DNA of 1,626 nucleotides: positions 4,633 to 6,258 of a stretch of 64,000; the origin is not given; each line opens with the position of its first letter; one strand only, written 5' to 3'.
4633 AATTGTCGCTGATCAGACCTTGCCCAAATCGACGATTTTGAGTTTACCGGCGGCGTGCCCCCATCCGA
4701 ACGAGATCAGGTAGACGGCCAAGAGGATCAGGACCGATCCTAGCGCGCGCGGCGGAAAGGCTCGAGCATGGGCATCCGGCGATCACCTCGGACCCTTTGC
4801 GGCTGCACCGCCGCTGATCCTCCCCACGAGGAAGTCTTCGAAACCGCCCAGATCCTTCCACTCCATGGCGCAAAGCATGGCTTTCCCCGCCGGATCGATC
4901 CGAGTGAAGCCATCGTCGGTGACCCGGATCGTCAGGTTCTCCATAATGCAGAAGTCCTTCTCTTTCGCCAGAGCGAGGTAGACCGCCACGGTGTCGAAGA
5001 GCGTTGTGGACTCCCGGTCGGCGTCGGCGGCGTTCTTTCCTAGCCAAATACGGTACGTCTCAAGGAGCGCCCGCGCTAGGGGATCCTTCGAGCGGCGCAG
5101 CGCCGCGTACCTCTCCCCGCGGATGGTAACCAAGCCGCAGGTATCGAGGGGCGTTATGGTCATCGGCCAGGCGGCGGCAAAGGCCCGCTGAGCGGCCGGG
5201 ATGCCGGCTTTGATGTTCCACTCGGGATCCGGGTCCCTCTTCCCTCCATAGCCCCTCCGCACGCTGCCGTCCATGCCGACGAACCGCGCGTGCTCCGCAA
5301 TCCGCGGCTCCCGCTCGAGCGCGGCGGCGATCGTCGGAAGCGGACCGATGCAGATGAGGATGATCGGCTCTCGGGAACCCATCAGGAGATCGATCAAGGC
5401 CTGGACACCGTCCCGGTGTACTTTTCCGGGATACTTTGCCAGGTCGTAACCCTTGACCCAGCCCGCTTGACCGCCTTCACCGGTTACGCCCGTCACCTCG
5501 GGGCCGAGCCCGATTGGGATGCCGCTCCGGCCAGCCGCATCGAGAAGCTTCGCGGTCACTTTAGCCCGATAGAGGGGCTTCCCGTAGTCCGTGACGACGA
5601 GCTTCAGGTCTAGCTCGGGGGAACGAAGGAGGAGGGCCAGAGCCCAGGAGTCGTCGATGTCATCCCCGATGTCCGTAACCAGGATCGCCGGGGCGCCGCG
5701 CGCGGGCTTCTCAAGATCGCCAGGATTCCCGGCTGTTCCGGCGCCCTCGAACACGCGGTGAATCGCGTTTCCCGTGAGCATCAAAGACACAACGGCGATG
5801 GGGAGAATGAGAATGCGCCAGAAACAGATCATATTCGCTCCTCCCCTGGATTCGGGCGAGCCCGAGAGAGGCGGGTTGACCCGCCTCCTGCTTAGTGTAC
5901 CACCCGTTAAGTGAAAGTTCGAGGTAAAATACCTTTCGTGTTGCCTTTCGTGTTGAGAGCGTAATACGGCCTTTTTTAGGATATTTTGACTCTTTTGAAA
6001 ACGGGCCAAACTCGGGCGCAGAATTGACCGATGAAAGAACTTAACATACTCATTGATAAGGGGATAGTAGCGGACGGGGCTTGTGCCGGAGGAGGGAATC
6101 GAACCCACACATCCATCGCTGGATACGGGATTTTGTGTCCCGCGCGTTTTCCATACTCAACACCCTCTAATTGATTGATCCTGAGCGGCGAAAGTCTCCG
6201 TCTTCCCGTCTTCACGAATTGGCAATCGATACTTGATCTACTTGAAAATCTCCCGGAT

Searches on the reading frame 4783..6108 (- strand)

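Call 33: search_protein_families(library=pfam, proteins=[window:4783-6108:-], max_evalue=0.00001)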
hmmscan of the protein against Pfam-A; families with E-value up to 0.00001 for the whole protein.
window:4783-6108:- (441 aa): 1 family
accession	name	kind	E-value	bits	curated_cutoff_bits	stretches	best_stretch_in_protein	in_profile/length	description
PF01156.24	IU_nuc_hydro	-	2.7e-29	103.2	34.2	1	142-400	2-264/297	Inosine-uridine preferring nucleoside hydrolase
